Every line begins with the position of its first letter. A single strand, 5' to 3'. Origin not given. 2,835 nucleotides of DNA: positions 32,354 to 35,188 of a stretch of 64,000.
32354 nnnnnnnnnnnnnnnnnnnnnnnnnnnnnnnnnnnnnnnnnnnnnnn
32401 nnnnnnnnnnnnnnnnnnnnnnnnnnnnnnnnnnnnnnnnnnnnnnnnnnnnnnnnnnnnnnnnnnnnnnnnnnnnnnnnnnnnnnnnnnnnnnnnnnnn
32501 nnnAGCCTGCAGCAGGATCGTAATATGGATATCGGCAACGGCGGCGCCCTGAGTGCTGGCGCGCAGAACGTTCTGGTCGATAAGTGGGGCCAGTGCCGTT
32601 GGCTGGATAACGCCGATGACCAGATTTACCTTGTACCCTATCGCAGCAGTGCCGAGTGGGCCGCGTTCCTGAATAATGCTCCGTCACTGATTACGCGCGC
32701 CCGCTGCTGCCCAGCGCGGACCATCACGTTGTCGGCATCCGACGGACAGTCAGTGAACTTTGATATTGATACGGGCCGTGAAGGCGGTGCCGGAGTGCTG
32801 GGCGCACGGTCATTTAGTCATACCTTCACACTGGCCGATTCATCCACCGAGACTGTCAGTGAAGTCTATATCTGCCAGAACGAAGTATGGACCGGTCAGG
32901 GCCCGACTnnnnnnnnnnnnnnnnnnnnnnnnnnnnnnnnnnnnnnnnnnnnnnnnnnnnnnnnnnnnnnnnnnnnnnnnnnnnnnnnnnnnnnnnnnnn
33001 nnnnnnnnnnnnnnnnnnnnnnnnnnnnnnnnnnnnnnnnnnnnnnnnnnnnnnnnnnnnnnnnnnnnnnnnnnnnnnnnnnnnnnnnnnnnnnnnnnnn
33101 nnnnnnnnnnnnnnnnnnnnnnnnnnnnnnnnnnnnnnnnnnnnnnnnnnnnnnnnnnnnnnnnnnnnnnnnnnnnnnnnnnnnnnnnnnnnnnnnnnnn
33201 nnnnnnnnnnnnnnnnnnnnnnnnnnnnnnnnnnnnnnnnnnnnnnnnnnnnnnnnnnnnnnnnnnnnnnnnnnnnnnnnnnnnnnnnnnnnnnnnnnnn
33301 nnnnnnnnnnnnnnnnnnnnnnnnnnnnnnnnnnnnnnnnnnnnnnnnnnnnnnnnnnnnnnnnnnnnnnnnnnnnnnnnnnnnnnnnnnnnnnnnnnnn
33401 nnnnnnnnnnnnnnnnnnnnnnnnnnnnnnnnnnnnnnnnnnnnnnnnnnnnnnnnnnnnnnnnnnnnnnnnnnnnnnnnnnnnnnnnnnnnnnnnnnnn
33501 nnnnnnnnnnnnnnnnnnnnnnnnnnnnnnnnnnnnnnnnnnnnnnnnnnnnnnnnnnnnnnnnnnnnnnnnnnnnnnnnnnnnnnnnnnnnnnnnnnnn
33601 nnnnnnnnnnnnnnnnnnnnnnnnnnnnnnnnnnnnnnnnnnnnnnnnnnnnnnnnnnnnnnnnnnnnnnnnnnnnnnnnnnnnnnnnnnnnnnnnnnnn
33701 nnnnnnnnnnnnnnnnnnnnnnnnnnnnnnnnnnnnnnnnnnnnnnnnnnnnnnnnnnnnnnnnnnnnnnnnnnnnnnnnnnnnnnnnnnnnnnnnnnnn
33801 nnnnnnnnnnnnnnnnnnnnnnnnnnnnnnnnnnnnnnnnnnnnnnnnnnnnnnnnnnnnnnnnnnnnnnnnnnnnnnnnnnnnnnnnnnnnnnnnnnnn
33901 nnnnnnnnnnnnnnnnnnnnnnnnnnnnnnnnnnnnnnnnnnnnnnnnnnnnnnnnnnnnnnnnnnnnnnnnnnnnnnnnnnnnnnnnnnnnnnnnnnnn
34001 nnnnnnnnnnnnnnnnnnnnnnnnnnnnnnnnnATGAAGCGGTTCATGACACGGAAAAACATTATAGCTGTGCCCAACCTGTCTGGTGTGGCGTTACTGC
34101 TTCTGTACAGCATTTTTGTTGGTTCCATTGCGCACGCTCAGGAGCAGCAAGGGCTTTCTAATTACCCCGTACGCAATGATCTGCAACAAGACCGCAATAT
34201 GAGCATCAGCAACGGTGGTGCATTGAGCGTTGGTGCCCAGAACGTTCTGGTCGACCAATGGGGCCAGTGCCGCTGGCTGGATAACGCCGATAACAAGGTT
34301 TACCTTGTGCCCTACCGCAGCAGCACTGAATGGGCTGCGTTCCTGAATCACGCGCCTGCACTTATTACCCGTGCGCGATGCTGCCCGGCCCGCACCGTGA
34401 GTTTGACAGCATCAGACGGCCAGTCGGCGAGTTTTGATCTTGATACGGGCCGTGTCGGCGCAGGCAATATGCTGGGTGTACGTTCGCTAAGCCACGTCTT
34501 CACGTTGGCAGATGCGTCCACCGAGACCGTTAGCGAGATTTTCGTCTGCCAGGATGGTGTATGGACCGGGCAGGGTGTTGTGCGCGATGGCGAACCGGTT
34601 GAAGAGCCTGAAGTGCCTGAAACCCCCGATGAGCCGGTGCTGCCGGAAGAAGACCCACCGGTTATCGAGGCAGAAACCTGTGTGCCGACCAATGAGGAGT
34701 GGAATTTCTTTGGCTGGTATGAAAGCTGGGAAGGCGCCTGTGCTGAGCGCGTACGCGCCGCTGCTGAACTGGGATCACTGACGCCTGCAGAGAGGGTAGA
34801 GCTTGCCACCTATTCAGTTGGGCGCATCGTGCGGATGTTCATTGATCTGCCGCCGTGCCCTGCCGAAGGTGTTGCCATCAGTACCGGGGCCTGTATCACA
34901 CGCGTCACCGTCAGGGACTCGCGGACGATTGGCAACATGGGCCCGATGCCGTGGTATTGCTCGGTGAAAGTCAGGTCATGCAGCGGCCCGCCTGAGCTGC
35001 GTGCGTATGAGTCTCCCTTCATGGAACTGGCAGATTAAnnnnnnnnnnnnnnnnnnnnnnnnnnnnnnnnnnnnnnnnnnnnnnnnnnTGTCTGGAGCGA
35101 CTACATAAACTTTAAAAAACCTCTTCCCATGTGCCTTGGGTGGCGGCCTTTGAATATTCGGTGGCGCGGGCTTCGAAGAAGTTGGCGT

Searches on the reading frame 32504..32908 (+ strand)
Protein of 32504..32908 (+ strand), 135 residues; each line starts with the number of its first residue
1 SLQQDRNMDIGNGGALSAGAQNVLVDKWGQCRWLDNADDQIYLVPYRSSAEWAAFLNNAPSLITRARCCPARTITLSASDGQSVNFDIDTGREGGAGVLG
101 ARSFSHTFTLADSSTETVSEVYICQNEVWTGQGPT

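Call 82: search_dna_similar(query=window:32504-32908:+, collection=plasmids, mode=protein, max_evalue=0.001, max_rows=20)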
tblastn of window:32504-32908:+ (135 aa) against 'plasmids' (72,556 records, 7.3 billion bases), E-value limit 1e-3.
No match.
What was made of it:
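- Tried and rejected: No plasmid homologues were found (call 82).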

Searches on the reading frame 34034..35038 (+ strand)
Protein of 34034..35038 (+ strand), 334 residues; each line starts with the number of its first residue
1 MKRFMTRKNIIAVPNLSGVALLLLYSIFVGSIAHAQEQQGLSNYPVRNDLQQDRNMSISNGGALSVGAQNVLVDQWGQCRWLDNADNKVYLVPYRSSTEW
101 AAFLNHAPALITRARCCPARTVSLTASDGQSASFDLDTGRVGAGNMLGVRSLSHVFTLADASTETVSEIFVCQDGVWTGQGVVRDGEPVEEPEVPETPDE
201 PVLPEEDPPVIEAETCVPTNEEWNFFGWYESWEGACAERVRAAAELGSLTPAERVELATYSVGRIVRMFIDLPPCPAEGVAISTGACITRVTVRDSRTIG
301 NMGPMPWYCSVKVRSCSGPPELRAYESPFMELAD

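Call 11: search_protein_families(library=pfam, proteins=[window:34034-35038:+], max_evalue=0.01)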
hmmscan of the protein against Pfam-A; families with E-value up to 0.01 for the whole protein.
window:34034-35038:+ (334 aa): 0 families

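Call 13: find_encoding_contigs(protein=window:34034-35038:+, flank=10000, max_places=10)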
Protein window:34034-35038:+ (334 aa): 1 contig read that carries it; 1 place shown.
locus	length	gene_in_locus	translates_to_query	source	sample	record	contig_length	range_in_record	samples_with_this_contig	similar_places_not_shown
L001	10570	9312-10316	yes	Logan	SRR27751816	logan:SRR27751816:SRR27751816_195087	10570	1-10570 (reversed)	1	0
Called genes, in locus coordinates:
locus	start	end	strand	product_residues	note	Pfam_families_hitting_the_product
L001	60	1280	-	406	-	-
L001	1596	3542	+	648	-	-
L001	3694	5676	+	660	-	-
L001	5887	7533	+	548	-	-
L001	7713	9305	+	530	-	-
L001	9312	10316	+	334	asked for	-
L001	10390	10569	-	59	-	?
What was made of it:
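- The gene calls on the Logan contig start g2, g3 and g4 at downstream ATGs (660, 548 and 530 aa; call 13).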

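Call 14: find_homologous_proteins(query=window:34034-35038:+)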
Query window:34034-35038:+ (334 aa): 3 proteins with E <= 0.001 among 3447 candidates.
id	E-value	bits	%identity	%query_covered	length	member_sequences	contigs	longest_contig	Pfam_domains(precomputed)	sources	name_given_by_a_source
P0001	2.1e-223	759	100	99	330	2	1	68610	-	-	-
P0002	1.8e-69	253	74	45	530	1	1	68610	-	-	-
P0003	2.7e-53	200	64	44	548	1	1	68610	-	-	-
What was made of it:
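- Tried and rejected: The word-based protein search found only the window's own proteins (call 14).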

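Call 18: search_protein_families(library=ncbifam, proteins=[window:34034-35038:+], max_evalue=0.01)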
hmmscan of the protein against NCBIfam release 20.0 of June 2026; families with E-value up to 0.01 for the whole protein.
window:34034-35038:+ (334 aa): 0 families

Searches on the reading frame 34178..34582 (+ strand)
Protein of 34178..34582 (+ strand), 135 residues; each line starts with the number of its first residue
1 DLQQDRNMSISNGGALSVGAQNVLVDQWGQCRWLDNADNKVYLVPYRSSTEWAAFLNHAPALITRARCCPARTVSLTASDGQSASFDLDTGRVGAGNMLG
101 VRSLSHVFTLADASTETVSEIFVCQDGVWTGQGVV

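Call 19: find_related_loci(query=A3, collection=genome_contigs, flank=10000)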
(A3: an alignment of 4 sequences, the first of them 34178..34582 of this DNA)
Query A3 (135 aa) in genome_contigs; peptide patterns used: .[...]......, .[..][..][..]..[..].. (x = any residue, [..] = any of these).
99 stretches matched a pattern; 1 encode a relative of the query (tblastn E <= 1e-3); 1 distinct loci.
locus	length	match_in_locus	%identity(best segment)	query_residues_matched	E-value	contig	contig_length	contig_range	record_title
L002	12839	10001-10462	38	2-130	3e-31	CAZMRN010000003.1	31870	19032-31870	MAG TPA_asm: uncultured Caulobacteraceae bacterium isolate SRP290908_co1_113 genome assembly, contig: NODE_1635_length_3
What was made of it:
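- The only hit among the genome representatives scanned is a Caulobacteraceae MAG (call 19).
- Tried and rejected: The genome scan found one distant locus (call 19).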

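Call 22: search_protein_representatives(alignment_id=A3)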
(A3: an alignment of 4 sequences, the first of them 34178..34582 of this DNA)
Query: 4 sequences, 135 profile positions. Proteins with E-value up to 0.001 (for the whole library): 459; up to 1e-10: 32; up to 1e-30: 16. The best 150 are listed.
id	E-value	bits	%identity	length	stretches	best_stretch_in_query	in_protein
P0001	5.4e-75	266.3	-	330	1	1-135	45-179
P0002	7.6e-75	265.8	-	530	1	1-135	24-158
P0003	2.3e-70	251.3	-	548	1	1-135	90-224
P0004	8.8e-68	242.9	-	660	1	2-135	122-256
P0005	6.3e-42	159.2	-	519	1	11-134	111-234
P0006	8.0e-42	158.9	-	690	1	2-135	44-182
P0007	8.3e-42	158.8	-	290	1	2-134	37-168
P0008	8.1e-41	155.6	-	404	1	2-134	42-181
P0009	1.2e-40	155.0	-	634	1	2-134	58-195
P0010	1.2e-39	151.8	-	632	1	3-132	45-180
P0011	1.6e-39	151.4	-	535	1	11-134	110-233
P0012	3.7e-39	150.2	-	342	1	8-135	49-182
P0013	5.3e-37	143.3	-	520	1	2-134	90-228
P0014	8.2e-37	142.6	-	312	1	6-133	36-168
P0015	1.1e-34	135.7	-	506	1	5-135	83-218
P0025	4.2e-18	82.1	-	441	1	16-102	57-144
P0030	6.0e-12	62.1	-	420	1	13-95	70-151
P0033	4.2e-10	56.1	-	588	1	14-126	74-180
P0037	2.3e-09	53.8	-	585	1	6-75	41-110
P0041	5.4e-09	52.6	-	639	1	6-97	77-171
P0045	1.3e-08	51.3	-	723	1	13-90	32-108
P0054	3.8e-08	49.8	-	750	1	24-76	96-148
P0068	3.9e-07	46.6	-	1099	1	19-80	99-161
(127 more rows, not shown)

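Call 24: find_encoding_contigs(protein=P0005, flank=6000, max_places=4)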
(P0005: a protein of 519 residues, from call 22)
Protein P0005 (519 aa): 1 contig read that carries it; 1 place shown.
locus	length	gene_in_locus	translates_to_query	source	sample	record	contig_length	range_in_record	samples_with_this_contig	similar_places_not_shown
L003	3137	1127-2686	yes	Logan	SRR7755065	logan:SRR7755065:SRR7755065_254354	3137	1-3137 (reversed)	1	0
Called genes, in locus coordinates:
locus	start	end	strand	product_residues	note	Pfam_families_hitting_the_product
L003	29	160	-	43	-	-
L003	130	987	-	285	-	-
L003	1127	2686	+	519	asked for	-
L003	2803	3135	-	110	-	?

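Call 26: find_encoding_contigs(protein=P0006, flank=8000, max_places=4)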
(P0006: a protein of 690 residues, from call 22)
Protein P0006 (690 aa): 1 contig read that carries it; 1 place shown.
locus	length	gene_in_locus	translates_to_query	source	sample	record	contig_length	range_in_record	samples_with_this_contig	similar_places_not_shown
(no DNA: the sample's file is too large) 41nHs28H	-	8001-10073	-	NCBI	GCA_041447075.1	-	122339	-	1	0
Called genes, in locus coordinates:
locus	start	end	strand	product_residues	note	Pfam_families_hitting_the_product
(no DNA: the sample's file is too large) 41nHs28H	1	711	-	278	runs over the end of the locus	PF00497:SBP_bac_3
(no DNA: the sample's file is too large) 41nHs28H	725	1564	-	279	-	PF03167:UDG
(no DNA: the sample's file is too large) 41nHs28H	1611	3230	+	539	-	PF00890:FAD_binding_2 (faint), PF01266:DAO (faint), PF01946:Thi4 (faint), PF13450:NAD_binding_8 (weak), PF21162:ETFQO_UQ-bd, PF05187:Fer4_ETF_QO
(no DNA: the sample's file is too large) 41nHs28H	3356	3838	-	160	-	-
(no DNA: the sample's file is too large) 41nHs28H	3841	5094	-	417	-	PF00245:Alk_phosphatase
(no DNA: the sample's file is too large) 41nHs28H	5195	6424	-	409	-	PF13372:Alginate_exp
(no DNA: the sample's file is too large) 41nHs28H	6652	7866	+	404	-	PF00090:TSP_1 (weak), PF19030:TSP1_ADAMTS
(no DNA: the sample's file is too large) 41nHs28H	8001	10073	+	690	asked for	-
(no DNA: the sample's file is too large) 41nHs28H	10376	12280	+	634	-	PF19030:TSP1_ADAMTS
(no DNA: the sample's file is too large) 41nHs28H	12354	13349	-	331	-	PF00268:Ribonuc_red_sm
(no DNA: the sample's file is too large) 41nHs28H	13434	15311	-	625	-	PF00317:Ribonuc_red_lgN, PF02867:Ribonuc_red_lgC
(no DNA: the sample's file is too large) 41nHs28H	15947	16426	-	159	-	-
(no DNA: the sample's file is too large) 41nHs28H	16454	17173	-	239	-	PF06764:DUF1223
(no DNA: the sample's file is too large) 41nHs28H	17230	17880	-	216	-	PF13527:Acetyltransf_9, PF00583:Acetyltransf_1, PF13508:Acetyltransf_7 (weak)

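Call 27: find_encoding_contigs(protein=P0009, flank=8000, max_places=4)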
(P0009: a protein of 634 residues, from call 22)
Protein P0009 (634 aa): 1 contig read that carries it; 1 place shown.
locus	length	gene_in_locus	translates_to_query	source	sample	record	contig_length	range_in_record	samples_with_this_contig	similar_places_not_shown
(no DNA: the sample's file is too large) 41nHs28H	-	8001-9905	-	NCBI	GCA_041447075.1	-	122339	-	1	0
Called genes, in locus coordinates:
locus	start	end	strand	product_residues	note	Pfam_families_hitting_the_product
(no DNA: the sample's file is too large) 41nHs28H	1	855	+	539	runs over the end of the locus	PF00890:FAD_binding_2 (faint), PF01266:DAO (faint), PF01946:Thi4 (faint), PF13450:NAD_binding_8 (weak), PF21162:ETFQO_UQ-bd, PF05187:Fer4_ETF_QO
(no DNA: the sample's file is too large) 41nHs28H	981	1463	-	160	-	-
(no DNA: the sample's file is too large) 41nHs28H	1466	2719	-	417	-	PF00245:Alk_phosphatase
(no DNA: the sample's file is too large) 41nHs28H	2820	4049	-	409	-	PF13372:Alginate_exp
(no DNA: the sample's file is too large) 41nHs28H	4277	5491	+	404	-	PF00090:TSP_1 (weak), PF19030:TSP1_ADAMTS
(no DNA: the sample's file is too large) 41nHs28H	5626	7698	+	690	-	-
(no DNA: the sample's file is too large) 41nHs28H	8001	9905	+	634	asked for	PF19030:TSP1_ADAMTS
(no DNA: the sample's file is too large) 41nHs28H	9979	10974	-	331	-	PF00268:Ribonuc_red_sm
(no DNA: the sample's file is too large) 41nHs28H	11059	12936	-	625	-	PF00317:Ribonuc_red_lgN, PF02867:Ribonuc_red_lgC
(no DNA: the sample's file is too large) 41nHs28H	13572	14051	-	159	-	-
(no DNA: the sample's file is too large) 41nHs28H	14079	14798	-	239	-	PF06764:DUF1223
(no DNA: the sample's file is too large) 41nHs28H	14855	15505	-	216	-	PF13527:Acetyltransf_9, PF00583:Acetyltransf_1, PF13508:Acetyltransf_7 (weak)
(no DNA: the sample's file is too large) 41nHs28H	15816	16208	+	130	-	PF04379:DUF525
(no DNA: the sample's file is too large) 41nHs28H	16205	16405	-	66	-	-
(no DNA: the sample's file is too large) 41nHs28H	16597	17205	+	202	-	-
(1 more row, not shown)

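Call 28: find_encoding_contigs(protein=P0010, flank=8000, max_places=4)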
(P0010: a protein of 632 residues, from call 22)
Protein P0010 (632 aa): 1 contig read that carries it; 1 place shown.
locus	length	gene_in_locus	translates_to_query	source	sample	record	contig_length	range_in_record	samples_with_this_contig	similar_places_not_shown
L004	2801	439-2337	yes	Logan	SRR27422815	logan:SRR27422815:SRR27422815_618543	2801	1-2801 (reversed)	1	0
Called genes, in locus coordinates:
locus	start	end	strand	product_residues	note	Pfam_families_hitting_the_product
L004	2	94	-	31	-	?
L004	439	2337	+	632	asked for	-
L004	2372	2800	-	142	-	?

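Call 33: find_related_loci(query=A4, collection=metagenome_contigs, flank=6000)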
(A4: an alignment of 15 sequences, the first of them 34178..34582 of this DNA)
Query A4 (135 aa) in metagenome_contigs; peptide patterns used: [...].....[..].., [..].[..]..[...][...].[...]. (x = any residue, [..] = any of these).
223 stretches matched a pattern; 2 encode a relative of the query (tblastn E <= 1e-3); 2 distinct loci.
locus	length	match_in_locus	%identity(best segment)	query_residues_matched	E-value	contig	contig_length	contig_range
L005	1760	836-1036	40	12-81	1e-12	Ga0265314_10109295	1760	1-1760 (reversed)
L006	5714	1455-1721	31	25-100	2e-11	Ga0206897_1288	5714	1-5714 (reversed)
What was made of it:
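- Tried and rejected: The metagenome scan found two very distant loci (call 33).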

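Call 34: find_encoding_contigs(protein=P0013, flank=8000, max_places=4)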
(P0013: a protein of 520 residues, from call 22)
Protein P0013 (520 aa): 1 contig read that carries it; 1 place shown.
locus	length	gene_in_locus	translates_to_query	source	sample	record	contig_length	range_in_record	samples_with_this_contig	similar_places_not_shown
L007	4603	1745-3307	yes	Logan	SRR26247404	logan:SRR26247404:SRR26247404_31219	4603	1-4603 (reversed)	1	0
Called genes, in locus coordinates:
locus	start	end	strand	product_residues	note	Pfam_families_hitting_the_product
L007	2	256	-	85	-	?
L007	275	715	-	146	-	PF05284:DUF736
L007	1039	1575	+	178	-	-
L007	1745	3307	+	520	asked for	PF19030:TSP1_ADAMTS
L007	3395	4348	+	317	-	-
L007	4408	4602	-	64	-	?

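Call 35: find_encoding_contigs(protein=P0015, flank=8000, max_places=4)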
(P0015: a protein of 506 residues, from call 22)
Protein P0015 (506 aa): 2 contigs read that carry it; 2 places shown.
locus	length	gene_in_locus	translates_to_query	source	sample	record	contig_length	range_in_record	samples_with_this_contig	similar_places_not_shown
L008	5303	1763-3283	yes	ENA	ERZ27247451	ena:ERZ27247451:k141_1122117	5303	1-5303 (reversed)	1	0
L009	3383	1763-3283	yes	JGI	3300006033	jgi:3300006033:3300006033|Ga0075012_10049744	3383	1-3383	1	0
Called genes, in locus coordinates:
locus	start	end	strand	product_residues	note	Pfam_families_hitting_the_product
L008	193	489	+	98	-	-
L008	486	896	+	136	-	-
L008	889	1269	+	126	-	PF12599:DUF3768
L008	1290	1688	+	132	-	PF12728:HTH_17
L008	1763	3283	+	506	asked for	-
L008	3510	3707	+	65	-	-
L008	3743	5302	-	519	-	?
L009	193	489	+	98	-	-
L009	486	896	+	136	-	-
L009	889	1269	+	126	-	PF12599:DUF3768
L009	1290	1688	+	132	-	PF12728:HTH_17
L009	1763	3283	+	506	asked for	-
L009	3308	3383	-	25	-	?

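Call 36: find_encoding_contigs(protein=P0007, flank=8000, max_places=4)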
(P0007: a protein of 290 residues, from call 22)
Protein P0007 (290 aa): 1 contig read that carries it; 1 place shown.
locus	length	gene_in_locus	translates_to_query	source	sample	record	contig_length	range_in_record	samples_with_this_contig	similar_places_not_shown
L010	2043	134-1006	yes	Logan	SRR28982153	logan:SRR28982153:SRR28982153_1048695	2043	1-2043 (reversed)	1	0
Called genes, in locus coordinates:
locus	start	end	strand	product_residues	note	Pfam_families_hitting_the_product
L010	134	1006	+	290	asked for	-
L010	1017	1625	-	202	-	-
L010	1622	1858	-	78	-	-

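Call 52: find_encoding_contigs(protein=P0012, flank=8000, max_places=4)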
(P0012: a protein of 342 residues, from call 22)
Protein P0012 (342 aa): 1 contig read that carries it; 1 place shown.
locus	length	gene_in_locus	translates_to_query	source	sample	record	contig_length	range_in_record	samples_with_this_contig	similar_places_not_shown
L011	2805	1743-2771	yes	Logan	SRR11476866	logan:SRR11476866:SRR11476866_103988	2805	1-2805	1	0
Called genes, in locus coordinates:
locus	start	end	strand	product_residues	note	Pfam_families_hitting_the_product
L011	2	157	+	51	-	?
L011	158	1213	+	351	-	PF02518:HATPase_c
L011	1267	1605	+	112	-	-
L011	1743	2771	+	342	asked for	-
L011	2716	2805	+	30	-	?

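Call 53: find_encoding_contigs(protein=P0014, flank=8000, max_places=4)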
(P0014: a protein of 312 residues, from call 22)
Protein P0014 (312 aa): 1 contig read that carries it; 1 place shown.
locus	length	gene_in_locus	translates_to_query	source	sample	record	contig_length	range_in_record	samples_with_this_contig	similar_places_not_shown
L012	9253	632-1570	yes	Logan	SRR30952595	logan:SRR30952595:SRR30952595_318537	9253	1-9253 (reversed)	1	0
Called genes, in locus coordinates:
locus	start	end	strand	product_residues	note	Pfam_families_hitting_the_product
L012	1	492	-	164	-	?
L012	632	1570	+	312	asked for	-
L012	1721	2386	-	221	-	PF07750:GcrA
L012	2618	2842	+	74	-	PF04014:MazE_antitoxin, PF15937:PrlF_antitoxin (weak)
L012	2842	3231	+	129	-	PF02452:PemK_toxin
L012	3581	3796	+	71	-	-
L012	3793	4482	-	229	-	-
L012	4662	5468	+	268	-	-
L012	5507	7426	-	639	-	PF01411:tRNA-synt_2c, PF07973:tRNA_SAD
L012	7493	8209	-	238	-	-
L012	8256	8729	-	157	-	PF00293:NUDIX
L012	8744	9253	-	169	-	?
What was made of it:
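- A gcrA gene lies next to one homologue (call 53).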

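Call 54: find_encoding_contigs(protein=P0011, flank=8000, max_places=4)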
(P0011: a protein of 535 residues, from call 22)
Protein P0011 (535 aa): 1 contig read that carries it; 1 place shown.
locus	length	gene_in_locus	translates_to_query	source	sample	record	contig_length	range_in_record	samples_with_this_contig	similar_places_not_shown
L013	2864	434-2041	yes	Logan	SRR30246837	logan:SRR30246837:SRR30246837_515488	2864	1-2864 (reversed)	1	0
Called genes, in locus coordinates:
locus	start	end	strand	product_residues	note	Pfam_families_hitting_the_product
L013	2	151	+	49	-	?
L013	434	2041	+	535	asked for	-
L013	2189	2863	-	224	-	?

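Call 62: search_protein_families(library=pfam, proteins=[P0006, P0013, P0025, P0030, P0033, P0037, P0041, P0045, P0054, P0068], max_evalue=0.001)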
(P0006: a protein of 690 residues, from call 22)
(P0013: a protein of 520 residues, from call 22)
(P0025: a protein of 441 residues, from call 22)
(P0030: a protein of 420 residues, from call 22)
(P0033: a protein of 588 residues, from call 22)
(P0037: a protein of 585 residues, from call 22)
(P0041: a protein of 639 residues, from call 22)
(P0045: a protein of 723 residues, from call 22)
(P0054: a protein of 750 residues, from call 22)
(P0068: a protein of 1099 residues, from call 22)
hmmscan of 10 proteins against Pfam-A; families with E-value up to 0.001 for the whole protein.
P0006 (690 aa): 0 families

P0013 (520 aa): 3 families
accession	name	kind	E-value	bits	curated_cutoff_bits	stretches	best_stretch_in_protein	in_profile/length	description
PF19030.6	TSP1_ADAMTS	-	4.2e-09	37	23.8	1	238-288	1-55/55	Thrombospondin type 1 domain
PF00090.25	TSP_1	-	3.1e-05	24.5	21.6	1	241-288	4-49/49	Thrombospondin type 1 domain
PF19028.6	TSP1_spondin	-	9.3e-05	23.1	41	1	240-288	6-52/52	Spondin-like TSP1 domain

P0025 (441 aa): 0 families

P0030 (420 aa): 1 family
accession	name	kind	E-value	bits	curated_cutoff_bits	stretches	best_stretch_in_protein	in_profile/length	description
PF05345.18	He_PIG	-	1.5e-10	41.8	24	1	339-417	8-95/96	Putative Ig domain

P0033 (588 aa): 0 families

P0037 (585 aa): 0 families

P0041 (639 aa): 0 families

P0045 (723 aa): 0 families

P0054 (750 aa): 0 families

P0068 (1099 aa): 1 family
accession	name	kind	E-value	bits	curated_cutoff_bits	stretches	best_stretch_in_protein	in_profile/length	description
PF21722.4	Gly_rich_2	-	4.4e-08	33.9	24.3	1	717-945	2-217/226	Glycine-rich domain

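Call 68: predict_structure(alignment_id=A4)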
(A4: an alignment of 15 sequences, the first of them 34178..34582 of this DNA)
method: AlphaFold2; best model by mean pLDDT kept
length: 135 residues; sequences in the alignment: 15
mean_pLDDT: 91.9   pTM: 0.79
mean pLDDT of the five models: 91.9, 91.3, 91.1, 90.6, 90.1
residues with pLDDT >= 90: 114; 70-90: 14; 50-70: 4; < 50: 3
segments of 3 or more residues with pLDDT < 50: 1-3
pLDDT, mean of each block of 10 residues (from residue 1): 62 86 91 95 92 95 96 97 97 95 97 97 97 90
secondary structure, 60 per line:
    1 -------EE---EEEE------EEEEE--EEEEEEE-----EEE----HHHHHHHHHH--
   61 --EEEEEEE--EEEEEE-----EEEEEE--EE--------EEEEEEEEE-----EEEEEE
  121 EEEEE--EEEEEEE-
elements in order: E13-16 E23-27 E30-36 E42-44 H49-58 E63-69 E72-77 E83-88 E101-109 E115-125 E128-134

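Call 73: fold_search(model_id=the predicted structure, library=pdb)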
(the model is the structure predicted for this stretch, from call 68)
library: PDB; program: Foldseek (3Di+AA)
matches with E <= 10: 681; with E <= 0.001: 0
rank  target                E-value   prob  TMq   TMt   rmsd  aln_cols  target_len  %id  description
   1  2bkl_B                1.8e-01  0.11  0.18  0.04  19.6       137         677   10  Structural and Mechanistic Analysis of Two Prolyl Endopeptidases: Role of Inter-Domain Dynamics in Catalysis and Speci (released 2005-03-09)
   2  3udg_C                3.0e-01  0.04  0.11  0.08  20.9       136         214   10  Structure of Deinococcus radiodurans SSB bound to ssDNA (released 2012-05-16)
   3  2e12_A                3.7e-01  0.21  0.17  0.21   9.8        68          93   12  The crystal structure of XC5848 from Xanthomonas campestris adopting a novel variant of Sm-like motif (released 2007-10-30)
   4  7y1x                  3.9e-01  0.09  0.17  0.04  16.9       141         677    9  Crystal structure of prolyl oligopeptidase from Microbulbifer arenaceous complex with PEG400 and MES (released 2023-07-05)
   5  7vgb_A                4.4e-01  0.09  0.17  0.04  16.9       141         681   10  Crystal structure of apo prolyl oligopeptidase from Microbulbifer arenaceous (released 2022-05-25)
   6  2bkl_A                5.4e-01  0.08  0.18  0.04  17.8       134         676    8  Structural and Mechanistic Analysis of Two Prolyl Endopeptidases: Role of Inter-Domain Dynamics in Catalysis and Speci (released 2005-03-09)
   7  7ovp_A                5.4e-01  0.06  0.16  0.08  18.6       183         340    6  Crystal structure of the chemotactic adaptor protein CheF (released 2022-04-27)
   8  7z4w_A                7.1e-01  0.30  0.21  0.07  11.6        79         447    6  gp6/gp15/gp16 connector complex of bacteriophage SPP1 (released 2022-11-30)
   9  7q3e_A                7.1e-01  0.13  0.26  0.08  15.3       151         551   10  Structure of the mouse CPLANE-RSG1 complex (released 2022-04-06)
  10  7vgc                  7.1e-01  0.07  0.17  0.04  17.2       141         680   10  Crystal structure of prolyl oligopeptidase from Microbulbifer arenaceous complex with a transition state analog inhibito (released 2022-05-25)
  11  6zqa_UQ               7.5e-01  0.06  0.15  0.05  14.3       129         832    7  Cryo-EM structure of the 90S pre-ribosome from Saccharomyces cerevisiae, state A (Poly-Ala) (released 2020-09-23)
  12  7rec_G                7.9e-01  0.15  0.19  0.20  18.0       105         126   10  Structure of Thr354Asn, Glu355Gln, Thr412Asn, Ile414Met, Ile464His, and Phe467Met mutant human CaMKII alpha hub bound  (released 2021-07-21)
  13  5n4e_B                7.9e-01  0.06  0.17  0.04  19.0       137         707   11  Prolyl oligopeptidase B from Galerina marginata bound to 35mer hydrolysis and macrocyclization substrate - H698A mutan (released 2017-11-01)
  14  9r2r_B                8.3e-01  0.08  0.15  0.15  13.0        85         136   10  De novo designed M7 protein fold (released 2025-05-14)
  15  6pon_A                8.8e-01  0.11  0.23  0.13  17.0       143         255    5  CRYSTAL STRUCTURE OF THE N-TERMINAL DOMAIN OF FIBRONECTIN- BINDING PROTEIN PAVA FROM STREPTOCOCCUS PNEUMONIAE (released 2019-07-31)
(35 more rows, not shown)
